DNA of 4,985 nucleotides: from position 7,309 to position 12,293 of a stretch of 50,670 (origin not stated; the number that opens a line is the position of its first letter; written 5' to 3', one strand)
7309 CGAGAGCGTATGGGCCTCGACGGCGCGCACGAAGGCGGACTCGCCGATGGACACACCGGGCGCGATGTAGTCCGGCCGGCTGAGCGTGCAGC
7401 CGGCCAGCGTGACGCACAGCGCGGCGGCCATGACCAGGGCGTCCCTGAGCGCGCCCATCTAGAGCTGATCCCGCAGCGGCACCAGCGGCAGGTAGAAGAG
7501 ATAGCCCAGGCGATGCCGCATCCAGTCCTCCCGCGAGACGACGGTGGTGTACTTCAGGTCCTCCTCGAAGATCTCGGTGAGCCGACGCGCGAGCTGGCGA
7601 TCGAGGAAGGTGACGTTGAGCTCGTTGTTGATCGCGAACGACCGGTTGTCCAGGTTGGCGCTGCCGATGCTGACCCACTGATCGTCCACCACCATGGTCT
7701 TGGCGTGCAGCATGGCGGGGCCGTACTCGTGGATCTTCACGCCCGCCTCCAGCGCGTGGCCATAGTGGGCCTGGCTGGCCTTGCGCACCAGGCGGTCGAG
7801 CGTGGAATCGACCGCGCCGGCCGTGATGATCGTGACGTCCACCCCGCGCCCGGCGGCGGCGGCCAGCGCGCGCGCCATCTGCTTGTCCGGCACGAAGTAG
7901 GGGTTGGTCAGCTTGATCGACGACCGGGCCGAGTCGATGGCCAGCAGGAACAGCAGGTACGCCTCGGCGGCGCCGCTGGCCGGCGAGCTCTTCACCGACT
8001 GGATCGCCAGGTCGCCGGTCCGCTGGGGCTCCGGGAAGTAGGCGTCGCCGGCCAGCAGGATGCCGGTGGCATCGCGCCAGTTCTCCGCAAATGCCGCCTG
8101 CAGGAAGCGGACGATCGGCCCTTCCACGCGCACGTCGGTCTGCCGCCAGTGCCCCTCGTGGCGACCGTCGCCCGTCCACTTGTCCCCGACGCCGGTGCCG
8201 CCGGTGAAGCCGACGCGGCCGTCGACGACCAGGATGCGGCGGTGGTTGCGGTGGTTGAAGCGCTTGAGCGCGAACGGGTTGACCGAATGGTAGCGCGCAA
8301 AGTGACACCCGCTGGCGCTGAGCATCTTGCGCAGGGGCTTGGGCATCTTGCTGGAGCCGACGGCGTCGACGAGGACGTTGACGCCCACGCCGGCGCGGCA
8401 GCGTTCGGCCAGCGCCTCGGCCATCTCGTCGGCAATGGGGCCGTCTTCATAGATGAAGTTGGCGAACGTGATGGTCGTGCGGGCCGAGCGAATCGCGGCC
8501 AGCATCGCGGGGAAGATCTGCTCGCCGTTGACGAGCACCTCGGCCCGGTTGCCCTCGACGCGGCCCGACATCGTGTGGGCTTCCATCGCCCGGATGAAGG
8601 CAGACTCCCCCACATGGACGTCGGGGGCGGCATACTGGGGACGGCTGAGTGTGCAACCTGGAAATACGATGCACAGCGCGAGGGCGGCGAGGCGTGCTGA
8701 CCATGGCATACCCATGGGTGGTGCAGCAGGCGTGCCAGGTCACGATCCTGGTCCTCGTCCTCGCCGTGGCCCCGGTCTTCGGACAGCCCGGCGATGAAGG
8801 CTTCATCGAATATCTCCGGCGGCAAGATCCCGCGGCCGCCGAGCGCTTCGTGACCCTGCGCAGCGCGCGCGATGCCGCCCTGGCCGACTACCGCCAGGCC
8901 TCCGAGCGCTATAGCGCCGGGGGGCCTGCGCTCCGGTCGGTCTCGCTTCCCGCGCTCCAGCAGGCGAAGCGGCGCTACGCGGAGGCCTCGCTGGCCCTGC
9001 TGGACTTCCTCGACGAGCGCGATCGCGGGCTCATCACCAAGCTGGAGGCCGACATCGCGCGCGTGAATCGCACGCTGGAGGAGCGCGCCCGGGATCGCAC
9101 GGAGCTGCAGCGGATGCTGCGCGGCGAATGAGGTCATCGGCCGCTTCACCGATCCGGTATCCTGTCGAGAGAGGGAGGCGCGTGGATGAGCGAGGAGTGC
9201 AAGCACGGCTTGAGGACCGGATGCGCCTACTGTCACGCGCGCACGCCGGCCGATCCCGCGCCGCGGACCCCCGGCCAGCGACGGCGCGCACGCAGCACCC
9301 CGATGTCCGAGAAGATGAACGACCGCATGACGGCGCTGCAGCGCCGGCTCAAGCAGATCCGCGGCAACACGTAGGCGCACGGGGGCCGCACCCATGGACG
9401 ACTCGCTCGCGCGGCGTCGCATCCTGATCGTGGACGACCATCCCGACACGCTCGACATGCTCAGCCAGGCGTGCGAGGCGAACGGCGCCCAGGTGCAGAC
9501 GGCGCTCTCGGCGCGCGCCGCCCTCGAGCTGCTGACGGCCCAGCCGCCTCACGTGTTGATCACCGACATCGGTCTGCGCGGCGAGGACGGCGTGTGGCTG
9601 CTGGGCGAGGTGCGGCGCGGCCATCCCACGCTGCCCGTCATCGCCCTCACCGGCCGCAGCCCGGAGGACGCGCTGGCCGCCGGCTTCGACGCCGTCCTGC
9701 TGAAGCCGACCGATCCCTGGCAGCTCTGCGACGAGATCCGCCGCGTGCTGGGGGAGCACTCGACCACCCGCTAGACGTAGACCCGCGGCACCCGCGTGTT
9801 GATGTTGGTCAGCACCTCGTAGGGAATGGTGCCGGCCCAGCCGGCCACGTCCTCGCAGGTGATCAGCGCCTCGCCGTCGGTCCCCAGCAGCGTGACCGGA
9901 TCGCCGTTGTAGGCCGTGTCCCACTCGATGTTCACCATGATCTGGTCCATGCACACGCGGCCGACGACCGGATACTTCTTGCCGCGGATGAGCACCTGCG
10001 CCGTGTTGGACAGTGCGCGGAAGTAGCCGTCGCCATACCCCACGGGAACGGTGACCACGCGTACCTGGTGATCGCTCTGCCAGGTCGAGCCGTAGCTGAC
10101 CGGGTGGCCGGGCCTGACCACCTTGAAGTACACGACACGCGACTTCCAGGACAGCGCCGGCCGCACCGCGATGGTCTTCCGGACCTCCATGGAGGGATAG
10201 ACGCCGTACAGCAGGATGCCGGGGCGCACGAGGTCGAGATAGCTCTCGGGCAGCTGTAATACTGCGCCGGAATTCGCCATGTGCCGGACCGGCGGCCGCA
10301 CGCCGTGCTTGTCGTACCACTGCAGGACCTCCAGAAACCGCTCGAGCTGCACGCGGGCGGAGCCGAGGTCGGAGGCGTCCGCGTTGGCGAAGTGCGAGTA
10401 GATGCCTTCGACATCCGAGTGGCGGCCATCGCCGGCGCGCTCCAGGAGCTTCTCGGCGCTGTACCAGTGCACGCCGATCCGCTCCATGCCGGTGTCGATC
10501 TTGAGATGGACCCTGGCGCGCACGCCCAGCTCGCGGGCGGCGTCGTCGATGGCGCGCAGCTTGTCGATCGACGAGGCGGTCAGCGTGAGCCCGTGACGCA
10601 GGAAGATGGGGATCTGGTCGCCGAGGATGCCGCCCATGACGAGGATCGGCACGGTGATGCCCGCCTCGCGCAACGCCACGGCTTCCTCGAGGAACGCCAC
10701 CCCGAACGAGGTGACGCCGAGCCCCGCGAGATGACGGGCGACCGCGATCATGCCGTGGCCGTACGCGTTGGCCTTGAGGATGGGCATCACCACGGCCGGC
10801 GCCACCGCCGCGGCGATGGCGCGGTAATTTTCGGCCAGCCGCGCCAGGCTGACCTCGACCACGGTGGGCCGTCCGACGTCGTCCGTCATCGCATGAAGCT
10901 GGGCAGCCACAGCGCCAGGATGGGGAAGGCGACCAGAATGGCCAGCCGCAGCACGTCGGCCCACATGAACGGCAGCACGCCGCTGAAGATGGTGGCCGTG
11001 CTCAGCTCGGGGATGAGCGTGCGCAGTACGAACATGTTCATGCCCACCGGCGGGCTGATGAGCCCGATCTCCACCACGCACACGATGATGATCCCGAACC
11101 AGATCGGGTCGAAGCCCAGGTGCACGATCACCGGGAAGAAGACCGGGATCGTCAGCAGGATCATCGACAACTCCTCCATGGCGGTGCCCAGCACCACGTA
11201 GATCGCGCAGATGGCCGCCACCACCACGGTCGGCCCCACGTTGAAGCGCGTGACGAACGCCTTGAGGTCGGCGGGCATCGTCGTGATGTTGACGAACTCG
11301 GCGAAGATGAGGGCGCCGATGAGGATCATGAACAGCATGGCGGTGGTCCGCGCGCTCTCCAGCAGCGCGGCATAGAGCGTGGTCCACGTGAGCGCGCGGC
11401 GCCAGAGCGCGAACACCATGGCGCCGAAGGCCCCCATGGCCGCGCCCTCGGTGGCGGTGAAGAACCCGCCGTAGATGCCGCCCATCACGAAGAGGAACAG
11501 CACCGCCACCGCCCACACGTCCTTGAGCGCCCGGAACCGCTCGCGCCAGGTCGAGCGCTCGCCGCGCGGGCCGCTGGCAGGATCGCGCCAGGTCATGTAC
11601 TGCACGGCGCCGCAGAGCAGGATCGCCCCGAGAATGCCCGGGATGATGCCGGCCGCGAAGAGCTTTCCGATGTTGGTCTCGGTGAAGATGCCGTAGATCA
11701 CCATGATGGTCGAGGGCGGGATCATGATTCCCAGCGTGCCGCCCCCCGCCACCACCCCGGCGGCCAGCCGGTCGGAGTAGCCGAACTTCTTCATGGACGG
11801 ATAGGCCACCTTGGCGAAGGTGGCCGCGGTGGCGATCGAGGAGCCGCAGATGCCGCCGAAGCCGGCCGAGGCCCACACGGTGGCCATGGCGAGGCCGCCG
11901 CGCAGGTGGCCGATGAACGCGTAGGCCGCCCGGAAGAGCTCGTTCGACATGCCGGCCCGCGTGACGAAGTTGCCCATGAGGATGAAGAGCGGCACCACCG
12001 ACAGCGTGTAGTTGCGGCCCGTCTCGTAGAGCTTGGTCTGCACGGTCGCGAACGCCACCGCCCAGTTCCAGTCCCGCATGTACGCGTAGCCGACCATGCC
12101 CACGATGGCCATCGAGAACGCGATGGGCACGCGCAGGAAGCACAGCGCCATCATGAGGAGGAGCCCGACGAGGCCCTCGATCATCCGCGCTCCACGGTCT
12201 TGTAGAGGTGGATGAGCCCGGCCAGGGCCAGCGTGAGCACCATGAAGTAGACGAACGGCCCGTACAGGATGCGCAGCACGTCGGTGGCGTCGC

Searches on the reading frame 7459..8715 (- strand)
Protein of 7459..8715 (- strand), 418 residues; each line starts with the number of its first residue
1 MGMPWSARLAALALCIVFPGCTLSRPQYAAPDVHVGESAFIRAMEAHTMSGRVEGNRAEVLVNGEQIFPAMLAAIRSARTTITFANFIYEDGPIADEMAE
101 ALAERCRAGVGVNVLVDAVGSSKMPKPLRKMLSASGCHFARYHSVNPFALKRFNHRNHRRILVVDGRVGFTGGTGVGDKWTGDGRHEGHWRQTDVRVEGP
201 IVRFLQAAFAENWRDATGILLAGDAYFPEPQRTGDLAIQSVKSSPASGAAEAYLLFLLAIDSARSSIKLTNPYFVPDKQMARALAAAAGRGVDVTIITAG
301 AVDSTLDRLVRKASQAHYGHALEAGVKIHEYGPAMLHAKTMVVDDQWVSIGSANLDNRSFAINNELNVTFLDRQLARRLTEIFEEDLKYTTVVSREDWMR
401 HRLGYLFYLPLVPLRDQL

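Call 58: search_protein_families(library=pfam, proteins=[window:7459-8715:-], max_evalue=0.00001)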
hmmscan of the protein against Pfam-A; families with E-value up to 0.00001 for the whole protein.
window:7459-8715:- (418 aa): 2 families
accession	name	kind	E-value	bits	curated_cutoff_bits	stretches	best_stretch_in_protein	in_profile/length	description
PF13091.12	PLDc_2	-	1.6e-41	141.7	27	2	259-386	4-131/132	PLD-like domain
PF00614.28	PLDc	-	1.8e-12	47.1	21.9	1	336-359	5-28/28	Phospholipase D Active site motif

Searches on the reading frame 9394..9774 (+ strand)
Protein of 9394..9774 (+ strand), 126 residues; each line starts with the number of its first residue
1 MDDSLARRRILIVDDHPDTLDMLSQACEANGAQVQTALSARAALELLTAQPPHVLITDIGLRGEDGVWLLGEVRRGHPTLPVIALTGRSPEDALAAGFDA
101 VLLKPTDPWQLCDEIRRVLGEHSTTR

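Call 58: search_protein_families(library=pfam, proteins=[window:9394-9774:+], max_evalue=0.00001)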
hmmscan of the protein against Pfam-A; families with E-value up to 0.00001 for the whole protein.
window:9394-9774:+ (126 aa): 1 family
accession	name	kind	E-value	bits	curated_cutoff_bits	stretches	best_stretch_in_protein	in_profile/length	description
PF00072.30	Response_reg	-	7.8e-21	74.8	30.2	1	10-115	1-110/111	Response regulator receiver domain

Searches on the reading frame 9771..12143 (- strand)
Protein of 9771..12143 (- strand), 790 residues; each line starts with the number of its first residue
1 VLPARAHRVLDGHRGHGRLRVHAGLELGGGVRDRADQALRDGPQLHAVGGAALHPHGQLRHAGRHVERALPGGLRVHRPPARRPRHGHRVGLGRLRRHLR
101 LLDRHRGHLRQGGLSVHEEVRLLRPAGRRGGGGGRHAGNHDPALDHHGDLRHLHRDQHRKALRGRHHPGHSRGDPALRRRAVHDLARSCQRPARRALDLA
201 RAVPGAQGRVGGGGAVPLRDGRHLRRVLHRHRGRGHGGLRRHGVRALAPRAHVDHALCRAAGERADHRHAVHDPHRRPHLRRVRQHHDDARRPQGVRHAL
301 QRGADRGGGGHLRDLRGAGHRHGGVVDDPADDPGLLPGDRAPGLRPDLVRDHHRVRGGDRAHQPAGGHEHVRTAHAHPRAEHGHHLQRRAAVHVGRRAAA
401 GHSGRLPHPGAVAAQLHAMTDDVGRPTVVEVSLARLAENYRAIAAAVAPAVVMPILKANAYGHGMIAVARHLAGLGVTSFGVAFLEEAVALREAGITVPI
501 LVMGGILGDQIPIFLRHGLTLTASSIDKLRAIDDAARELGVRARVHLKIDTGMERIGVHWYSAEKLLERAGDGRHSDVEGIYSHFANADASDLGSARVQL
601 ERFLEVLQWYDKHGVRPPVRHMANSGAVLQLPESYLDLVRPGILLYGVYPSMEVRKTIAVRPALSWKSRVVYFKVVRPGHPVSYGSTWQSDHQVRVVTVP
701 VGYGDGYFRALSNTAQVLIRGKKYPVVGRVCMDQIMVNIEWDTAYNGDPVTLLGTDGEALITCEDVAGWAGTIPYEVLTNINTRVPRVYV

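Call 58: search_protein_families(library=pfam, proteins=[window:9771-12143:-], max_evalue=0.00001)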
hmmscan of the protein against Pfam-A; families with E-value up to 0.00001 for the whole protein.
window:9771-12143:- (790 aa): 2 families
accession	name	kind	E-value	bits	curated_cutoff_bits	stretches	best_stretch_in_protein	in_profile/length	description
PF01168.26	Ala_racemase_N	-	9.4e-69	231.9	24.1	1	431-650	1-220/220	Alanine racemase, N-terminal domain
PF00842.27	Ala_racemase_C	-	3.6e-45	153.1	25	1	663-789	1-127/127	Alanine racemase, C-terminal domain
